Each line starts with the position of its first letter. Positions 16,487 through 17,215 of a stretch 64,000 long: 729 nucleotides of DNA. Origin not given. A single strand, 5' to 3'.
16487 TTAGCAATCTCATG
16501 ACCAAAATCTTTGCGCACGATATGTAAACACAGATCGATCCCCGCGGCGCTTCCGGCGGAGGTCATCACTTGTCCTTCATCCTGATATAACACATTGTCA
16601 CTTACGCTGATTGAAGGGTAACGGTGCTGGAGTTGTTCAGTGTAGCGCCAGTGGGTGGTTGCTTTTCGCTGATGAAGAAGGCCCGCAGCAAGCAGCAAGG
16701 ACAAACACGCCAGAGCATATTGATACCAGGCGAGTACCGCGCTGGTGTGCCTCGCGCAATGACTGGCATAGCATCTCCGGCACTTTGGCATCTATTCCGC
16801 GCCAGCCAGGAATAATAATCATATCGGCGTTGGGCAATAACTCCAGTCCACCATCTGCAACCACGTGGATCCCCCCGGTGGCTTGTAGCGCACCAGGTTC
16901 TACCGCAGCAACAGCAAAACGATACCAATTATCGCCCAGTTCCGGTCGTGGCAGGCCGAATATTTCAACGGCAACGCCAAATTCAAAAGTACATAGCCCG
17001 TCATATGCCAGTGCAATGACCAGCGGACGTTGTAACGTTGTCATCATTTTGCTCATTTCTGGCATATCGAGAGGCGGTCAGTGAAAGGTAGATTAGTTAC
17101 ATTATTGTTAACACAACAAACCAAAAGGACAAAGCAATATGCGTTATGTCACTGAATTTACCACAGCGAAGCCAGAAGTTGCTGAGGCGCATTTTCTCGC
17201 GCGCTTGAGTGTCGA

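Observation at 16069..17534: Accessory regulator-rhodanese module inserted between mgtS and ydeE; regulator broken by a 7-bp tandem duplication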

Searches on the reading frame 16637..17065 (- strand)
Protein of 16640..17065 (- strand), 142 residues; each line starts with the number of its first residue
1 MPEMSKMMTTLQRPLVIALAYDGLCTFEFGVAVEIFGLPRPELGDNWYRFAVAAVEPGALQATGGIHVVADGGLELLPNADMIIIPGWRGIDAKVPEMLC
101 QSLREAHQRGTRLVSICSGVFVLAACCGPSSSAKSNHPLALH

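Call 15: search_protein_families(proteins=[window:16637-17044:-], library=ncbifam)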
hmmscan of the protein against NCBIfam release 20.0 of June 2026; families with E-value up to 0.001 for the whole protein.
window:16637-17044:- (135 aa): 2 families
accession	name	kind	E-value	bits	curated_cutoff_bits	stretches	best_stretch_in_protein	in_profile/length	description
NF006902.0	PRK09393.1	equivalog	1.8e-62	211.4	425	1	3-119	7-123/327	transcriptional regulator FtrA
NF052371.1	TransRegGbdRPseu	equivalog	9.1e-08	31.5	480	1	36-118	46-128/365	choline metabolism transcriptional regulator GbdR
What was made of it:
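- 16637..17044 (-): N-terminal frame: 118 native residues, then 17 aberrant residues (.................) and a stop. It has no DNA-binding domain. It matches FtrA profile positions 7-123 (call 15).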

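Call 21: list_cluster_members(proteins=[window:16640-17065:-, window:16640-17056:-, window:16640-17047:-, window:16640-17044:-, window:16072-16791:-, window:16072-16566:-, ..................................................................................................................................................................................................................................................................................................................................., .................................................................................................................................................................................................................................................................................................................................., window:17139-17531:+])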
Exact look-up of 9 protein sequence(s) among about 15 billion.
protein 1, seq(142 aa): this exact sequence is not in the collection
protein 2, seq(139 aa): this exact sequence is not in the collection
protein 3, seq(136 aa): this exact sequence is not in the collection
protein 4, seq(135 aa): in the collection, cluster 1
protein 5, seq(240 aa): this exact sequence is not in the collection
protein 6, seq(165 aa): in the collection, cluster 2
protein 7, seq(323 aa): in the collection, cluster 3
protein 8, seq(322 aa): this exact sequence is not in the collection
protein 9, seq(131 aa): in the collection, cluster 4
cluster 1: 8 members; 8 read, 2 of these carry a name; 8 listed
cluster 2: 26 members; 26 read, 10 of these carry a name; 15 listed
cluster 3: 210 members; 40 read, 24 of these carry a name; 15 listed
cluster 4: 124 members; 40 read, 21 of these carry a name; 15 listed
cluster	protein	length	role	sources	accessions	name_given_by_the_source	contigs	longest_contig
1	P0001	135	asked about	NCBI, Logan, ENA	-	-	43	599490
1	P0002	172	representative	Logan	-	-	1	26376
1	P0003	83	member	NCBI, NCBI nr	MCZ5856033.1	DJ-1/PfpI family protein, partial [Escherichia coli] | DJ-1/PfpI family protein [Escherichia coli]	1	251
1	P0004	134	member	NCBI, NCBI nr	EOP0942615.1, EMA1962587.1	DJ-1/PfpI family protein, partial [Escherichia coli] | DJ-1/PfpI family protein [Escherichia coli O157]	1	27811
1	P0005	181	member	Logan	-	-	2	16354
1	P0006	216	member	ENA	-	-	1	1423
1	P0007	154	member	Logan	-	-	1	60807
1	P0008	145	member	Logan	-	-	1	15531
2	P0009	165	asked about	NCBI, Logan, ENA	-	-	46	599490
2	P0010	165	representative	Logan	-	-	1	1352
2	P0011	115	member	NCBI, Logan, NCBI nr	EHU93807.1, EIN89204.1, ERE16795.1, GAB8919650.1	bacterial regulatory helix-turn-helix s, AraC family protein [Escherichia coli ... | bacterial regulatory helix-turn-helix s, AraC family protein [Escherichia coli DEC4A]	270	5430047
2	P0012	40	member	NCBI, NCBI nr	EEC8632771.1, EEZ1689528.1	transcriptional regulator FtrA, partial [Escherichia coli] | transcriptional regulator FtrA [Escherichia coli]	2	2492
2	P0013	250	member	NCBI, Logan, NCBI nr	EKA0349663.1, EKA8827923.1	helix-turn-helix domain-containing protein [Escherichia coli]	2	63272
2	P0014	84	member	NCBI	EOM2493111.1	helix-turn-helix domain-containing protein, partial [Escherichia coli]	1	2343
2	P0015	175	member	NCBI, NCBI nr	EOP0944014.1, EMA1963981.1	helix-turn-helix domain-containing protein, partial [Escherichia coli] | helix-turn-helix domain-containing protein [Escherichia coli O157]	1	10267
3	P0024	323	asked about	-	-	transcriptional regulator FtrA [Escherichia coli] | Transcriptional regulator FtrA n=12 Tax=Enterobacteriaceae TaxID=543 ...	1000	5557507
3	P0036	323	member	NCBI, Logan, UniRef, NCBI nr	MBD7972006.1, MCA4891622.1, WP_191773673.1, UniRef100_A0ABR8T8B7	transcriptional regulator FtrA [Escherichia whittamii] | Transcriptional regulator FtrA n=1 Tax=Escherichia whittamii TaxID=2762229 ...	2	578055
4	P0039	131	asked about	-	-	rhodanese-like domain-containing protein [Escherichia coli] | Rhodanese-like domain-containing protein n=9 Tax=Enterobacteriaceae TaxID=543 ... | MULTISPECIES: rhodanese-like domain-containing protein [Escherichia]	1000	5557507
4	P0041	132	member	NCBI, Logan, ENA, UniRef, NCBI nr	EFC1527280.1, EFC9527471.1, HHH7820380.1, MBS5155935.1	rhodanese-like domain-containing protein [Escherichia ruysiae] | rhodanese-like domain-containing protein n=1 Tax=Escherichia TaxID=561 RepID=UPI000CF79902 | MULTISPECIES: rhodanese-like domain-containing protein [Escherichia]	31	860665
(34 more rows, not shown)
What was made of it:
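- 16637..17044 (-): The exact 135-aa product (P0001) is on 43 public contigs (call 21).
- The exact truncated product is on 43 contigs and the C-terminal call on 46, from NCBI, Logan and ENA (call 21). The identical truncated protein is on 43 contigs from independent sources and assemblers (call 21).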

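Call 22: find_encoding_contigs(protein=P0001, flank=4000, max_places=10)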
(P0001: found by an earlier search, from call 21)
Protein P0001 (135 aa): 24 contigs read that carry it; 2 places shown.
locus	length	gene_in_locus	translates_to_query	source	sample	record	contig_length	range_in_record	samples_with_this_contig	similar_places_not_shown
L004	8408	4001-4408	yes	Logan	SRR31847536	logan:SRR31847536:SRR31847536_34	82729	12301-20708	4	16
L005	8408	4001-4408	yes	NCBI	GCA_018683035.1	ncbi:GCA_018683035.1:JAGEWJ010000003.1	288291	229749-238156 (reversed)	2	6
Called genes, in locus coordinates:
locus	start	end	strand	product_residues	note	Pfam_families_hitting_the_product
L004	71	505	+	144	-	PF22381:Staph_reg_Sar_Rot (faint), PF12802:MarR_2 (weak), PF01047:MarR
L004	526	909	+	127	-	PF12833:HTH_18, PF00165:HTH_AraC (weak)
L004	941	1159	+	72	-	PF13999:MarB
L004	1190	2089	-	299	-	PF00892:EamA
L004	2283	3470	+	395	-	PF07690:MFS_1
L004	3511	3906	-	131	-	PF00581:Rhodanese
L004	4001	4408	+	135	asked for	PF01965:DJ-1_PfpI (weak)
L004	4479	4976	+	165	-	PF00165:HTH_AraC (weak), PF12833:HTH_18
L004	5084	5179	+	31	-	PF22865:MgtS-like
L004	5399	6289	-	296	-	PF13682:CZB (weak), PF00990:GGDEF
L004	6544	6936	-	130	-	PF04076:BOF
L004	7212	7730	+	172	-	PF02464:CinA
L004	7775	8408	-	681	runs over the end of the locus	PF01432:Peptidase_M3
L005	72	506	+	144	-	PF22381:Staph_reg_Sar_Rot (faint), PF12802:MarR_2 (weak), PF01047:MarR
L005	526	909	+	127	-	PF12833:HTH_18, PF00165:HTH_AraC (weak)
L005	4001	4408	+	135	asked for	PF01965:DJ-1_PfpI (weak)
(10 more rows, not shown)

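Call 26: find_encoding_contigs(protein=P0036, flank=4000, max_places=3)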
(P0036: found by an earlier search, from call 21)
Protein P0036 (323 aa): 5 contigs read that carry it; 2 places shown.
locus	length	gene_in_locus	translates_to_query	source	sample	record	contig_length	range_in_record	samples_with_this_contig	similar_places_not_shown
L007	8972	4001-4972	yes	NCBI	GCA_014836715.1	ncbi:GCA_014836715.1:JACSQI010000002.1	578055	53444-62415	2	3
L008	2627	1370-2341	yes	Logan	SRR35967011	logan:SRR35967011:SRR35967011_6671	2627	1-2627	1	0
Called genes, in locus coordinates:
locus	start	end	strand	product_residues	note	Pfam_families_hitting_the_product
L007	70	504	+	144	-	PF22381:Staph_reg_Sar_Rot (faint), PF12802:MarR_2 (weak), PF01047:MarR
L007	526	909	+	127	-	PF12833:HTH_18, PF00165:HTH_AraC (weak)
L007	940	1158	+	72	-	PF13999:MarB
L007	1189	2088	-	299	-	PF00892:EamA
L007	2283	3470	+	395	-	PF07690:MFS_1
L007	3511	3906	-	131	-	PF00581:Rhodanese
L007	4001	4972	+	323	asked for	PF01965:DJ-1_PfpI, PF00165:HTH_AraC (weak), PF12833:HTH_18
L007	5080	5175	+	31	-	PF22865:MgtS-like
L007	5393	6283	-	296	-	PF13682:CZB, PF00990:GGDEF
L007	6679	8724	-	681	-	PF01432:Peptidase_M3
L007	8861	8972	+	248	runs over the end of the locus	PF00106:adh_short, PF01370:Epimerase (weak), PF08659:KR, PF13460:NAD_binding_10 (faint), PF13561:adh_short_C2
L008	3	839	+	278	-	?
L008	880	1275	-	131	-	PF00581:Rhodanese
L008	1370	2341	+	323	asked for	PF01965:DJ-1_PfpI, PF00165:HTH_AraC (weak), PF12833:HTH_18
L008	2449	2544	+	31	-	PF22865:MgtS-like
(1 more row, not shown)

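Call 27: find_encoding_contigs(protein=P0041, flank=4000, max_places=3)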
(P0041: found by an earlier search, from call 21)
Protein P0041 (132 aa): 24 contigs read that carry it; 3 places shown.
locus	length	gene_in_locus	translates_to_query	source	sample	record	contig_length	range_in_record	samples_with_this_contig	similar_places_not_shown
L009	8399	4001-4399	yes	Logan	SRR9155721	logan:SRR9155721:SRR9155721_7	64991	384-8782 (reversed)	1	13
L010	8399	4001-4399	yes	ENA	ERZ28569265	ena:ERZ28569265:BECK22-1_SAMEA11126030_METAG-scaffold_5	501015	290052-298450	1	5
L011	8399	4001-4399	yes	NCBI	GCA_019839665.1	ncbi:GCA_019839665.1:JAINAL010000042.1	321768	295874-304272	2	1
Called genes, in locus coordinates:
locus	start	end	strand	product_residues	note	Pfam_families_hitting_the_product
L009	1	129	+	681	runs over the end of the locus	PF01432:Peptidase_M3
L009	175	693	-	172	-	PF02464:CinA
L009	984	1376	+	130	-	PF04076:BOF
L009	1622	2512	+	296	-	PF13682:CZB (weak), PF00990:GGDEF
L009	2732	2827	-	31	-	PF22865:MgtS-like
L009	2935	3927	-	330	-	PF01965:DJ-1_PfpI, PF00165:HTH_AraC (weak), PF12833:HTH_18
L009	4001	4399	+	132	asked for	PF00581:Rhodanese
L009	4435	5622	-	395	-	PF07690:MFS_1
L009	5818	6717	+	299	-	PF00892:EamA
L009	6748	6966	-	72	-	PF13999:MarB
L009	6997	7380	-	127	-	PF12833:HTH_18, PF00165:HTH_AraC (weak)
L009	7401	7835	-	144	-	PF22381:Staph_reg_Sar_Rot (faint), PF12802:MarR_2 (weak), PF01047:MarR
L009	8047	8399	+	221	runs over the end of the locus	PF01914:MarC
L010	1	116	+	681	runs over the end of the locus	PF01432:Peptidase_M3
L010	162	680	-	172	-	PF02464:CinA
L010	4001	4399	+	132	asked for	PF00581:Rhodanese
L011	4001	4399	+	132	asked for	PF00581:Rhodanese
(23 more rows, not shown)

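Call 28: find_homologous_proteins(query=P0039, max_evalue=0.00001)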
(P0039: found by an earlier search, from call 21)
Query P0039 (131 aa): 6789 proteins with E <= 0.00001 among 6803 candidates; the best 120 are listed.
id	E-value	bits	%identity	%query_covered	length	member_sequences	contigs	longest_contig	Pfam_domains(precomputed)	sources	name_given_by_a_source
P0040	3.7e-77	275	89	99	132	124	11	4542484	PF00581.26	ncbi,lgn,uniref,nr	ncbi:rhodanese-like domain-containing protein [Escherichia coli]|uniref:rhodanese-like domain-contai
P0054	1.2e-76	273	89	99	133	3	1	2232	PF00581.26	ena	-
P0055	1.9e-75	269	89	99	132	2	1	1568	PF00581.26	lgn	-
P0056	5.5e-73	261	85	99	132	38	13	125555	PF00581.26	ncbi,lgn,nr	ncbi:rhodanese-like domain-containing protein [Escherichia coli]|nr:rhodanese-like domain-containing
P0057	5.0e-69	248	81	98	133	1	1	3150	PF00581.26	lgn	-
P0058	5.0e-69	248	81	99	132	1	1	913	PF00581.26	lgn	-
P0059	1.0e-64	234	78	99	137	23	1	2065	PF00581.26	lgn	-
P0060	6.6e-64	232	80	100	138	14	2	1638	PF00581.26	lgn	-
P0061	1.5e-63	231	79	99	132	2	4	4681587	PF00581.26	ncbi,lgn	-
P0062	1.5e-63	231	79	99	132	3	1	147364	PF00581.26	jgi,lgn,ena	-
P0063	2.6e-63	230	79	99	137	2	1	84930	PF00581.26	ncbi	-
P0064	4.6e-63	229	79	100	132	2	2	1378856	PF00581.26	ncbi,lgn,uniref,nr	ncbi:rhodanese-like domain-containing protein [Lelliottia aquatilis]|uniref:rhodanese-like domain-co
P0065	5.3e-63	229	78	99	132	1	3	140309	PF00581.26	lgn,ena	-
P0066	6.5e-63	228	79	100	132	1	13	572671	PF00581.26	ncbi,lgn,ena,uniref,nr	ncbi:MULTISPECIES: rhodanese-like domain-containing protein [Lelliottia]|uniref:Rhodanese n=1 Tax=Le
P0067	6.5e-63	228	79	100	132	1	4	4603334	PF00581.26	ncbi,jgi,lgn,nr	ncbi:Rhodanese-related sulfurtransferase [Lelliottia jeotgali]|nr:Rhodanese-related sulfurtransferas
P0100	1.8e-60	221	74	100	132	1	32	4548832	PF00581.26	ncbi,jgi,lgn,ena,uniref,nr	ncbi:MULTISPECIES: rhodanese-like domain-containing protein [Lelliottia]|jgi:rhodanese-related sulfu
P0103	2.0e-60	220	74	98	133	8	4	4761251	PF00581.26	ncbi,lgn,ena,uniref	ncbi:rhodanese-like domain-containing protein [Citrobacter amalonaticus]|uniref:rhodanese-like domai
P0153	2.7e-59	217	73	99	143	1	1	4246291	PF00581.26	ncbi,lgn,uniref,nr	ncbi:rhodanese-like domain-containing protein [Ensifer adhaerens]|uniref:rhodanese-like domain-conta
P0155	2.7e-59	217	72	99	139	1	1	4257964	PF00581.26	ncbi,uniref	ncbi:rhodanese-like domain-containing protein [Radicibacter daui]|uniref:rhodanese-like domain-conta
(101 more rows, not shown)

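Call 29: find_encoding_contigs(protein=P0153, flank=4000, max_places=2)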
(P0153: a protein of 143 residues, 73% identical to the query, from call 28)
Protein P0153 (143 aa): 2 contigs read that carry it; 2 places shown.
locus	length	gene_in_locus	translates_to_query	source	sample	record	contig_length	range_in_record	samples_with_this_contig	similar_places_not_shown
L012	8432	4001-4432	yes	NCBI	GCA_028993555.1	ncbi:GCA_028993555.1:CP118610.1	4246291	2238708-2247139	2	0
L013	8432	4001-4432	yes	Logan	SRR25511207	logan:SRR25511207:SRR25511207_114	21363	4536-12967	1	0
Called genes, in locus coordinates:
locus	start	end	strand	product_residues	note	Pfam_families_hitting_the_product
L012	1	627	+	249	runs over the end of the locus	PF00106:adh_short, PF08659:KR, PF13561:adh_short_C2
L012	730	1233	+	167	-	PF00293:NUDIX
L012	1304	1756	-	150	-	PF12840:HTH_20 (weak), PF13404:HTH_AsnC-type, PF13412:HTH_24, PF22451:NirdL-like_HTH (faint), PF01037:AsnC_trans_reg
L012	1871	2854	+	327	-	PF07670:Gate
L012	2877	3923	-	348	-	PF01965:DJ-1_PfpI, PF00165:HTH_AraC, PF12833:HTH_18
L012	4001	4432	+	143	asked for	PF00581:Rhodanese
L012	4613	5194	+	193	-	PF00583:Acetyltransf_1, PF13508:Acetyltransf_7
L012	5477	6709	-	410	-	PF25917:BSH_RND (weak)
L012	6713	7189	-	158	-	-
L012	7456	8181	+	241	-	PF01209:Ubie_methyltran (weak), PF13489:Methyltransf_23, PF05175:MTS (weak), PF13649:Methyltransf_25, PF13847:Methyltransf_31, PF08241:Methyltransf_11, PF08242:Methyltransf_12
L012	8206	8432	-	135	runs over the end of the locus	-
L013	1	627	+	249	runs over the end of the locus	PF00106:adh_short, PF08659:KR, PF13561:adh_short_C2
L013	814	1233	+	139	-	PF00293:NUDIX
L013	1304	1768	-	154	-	PF12840:HTH_20 (weak), PF13404:HTH_AsnC-type, PF13412:HTH_24, PF22451:NirdL-like_HTH (faint), PF01037:AsnC_trans_reg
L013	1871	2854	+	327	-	PF07670:Gate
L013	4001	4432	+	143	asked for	PF00581:Rhodanese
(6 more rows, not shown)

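Call 30: find_encoding_contigs(protein=P0155, flank=4000, max_places=2)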
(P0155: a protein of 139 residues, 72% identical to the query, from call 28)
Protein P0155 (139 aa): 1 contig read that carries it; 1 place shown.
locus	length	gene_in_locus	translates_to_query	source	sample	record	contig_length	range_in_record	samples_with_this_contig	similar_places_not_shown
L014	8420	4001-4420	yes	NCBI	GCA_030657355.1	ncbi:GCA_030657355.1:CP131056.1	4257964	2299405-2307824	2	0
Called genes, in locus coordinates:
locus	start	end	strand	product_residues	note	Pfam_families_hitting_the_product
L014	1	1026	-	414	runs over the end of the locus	PF01370:Epimerase (faint), PF02719:Polysacc_synt_2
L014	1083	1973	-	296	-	PF01370:Epimerase, PF04321:RmlD_sub_bind, PF16363:GDP_Man_Dehyd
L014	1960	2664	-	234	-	PF00483:NTP_transferase, PF12804:NTP_transf_3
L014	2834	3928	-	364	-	PF01965:DJ-1_PfpI, PF00165:HTH_AraC (weak), PF12833:HTH_18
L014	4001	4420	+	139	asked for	PF00581:Rhodanese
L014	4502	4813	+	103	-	PF07978:NIPSNAP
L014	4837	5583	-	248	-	PF01925:TauE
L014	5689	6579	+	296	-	PF00126:HTH_1, PF03466:LysR_substrate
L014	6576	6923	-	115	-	PF04993:TfoX_N (weak)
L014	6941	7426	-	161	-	PF14588:YjgF_endoribonc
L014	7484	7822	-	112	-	-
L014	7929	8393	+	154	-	PF00376:MerR, PF12728:HTH_17 (weak), PF13411:MerR_1, PF09278:MerR-DNA-bind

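Call 31: find_encoding_contigs(protein=P0100, flank=4000, max_places=2)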
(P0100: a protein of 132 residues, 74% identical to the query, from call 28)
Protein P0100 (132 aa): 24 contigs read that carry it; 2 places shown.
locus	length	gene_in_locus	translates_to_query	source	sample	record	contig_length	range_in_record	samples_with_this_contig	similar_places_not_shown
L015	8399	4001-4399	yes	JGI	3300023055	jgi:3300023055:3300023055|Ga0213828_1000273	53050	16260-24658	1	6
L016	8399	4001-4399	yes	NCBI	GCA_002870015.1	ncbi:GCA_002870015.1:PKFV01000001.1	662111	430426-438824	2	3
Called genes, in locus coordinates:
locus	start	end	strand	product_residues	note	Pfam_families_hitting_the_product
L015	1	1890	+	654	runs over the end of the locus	PF01136:Peptidase_U32, PF12392:DUF3656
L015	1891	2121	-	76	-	PF10829:DUF2554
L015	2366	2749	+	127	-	-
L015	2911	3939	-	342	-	PF01965:DJ-1_PfpI, PF12833:HTH_18, PF00165:HTH_AraC (weak)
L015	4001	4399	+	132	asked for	PF00581:Rhodanese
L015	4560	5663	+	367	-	PF01717:Meth_synt_2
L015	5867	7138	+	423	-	PF13433:Peripla_BP_5, PF13458:Peripla_BP_6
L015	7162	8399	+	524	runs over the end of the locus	PF13646:HEAT_2 (faint), PF02653:BPD_transp_2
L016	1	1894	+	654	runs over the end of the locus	PF01136:Peptidase_U32, PF12392:DUF3656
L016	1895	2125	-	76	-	PF10829:DUF2554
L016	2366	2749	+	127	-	-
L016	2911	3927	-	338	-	PF01965:DJ-1_PfpI, PF12833:HTH_18, PF00165:HTH_AraC (weak)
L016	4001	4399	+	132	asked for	PF00581:Rhodanese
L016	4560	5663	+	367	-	PF01717:Meth_synt_2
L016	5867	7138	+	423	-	PF13433:Peripla_BP_5, PF13458:Peripla_BP_6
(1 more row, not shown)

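Call 32: find_encoding_contigs(protein=P0103, flank=4000, max_places=2)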
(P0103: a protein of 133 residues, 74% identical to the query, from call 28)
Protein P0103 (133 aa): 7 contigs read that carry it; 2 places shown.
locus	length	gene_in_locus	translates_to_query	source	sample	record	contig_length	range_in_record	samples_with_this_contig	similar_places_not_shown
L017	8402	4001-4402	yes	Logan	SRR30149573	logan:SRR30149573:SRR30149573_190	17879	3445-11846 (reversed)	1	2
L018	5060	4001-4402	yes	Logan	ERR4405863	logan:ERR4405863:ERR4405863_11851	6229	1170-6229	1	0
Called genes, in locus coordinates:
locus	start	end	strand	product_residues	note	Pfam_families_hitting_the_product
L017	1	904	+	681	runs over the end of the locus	PF01432:Peptidase_M3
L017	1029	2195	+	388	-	PF00144:Beta-lactamase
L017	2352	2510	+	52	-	-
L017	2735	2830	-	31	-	PF22865:MgtS-like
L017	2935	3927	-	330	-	PF01965:DJ-1_PfpI, PF00165:HTH_AraC (faint), PF12833:HTH_18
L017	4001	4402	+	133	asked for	PF00581:Rhodanese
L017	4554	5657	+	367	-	PF01717:Meth_synt_2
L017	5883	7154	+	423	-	PF13433:Peripla_BP_5, PF13458:Peripla_BP_6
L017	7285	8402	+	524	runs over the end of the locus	PF13646:HEAT_2 (weak), PF02653:BPD_transp_2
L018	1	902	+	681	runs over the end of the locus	PF01432:Peptidase_M3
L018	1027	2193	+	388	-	PF00144:Beta-lactamase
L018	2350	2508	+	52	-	-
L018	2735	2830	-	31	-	PF22865:MgtS-like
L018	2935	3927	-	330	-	PF01965:DJ-1_PfpI, PF00165:HTH_AraC (faint), PF00440:TetR_N (faint), PF12833:HTH_18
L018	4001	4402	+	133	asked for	PF00581:Rhodanese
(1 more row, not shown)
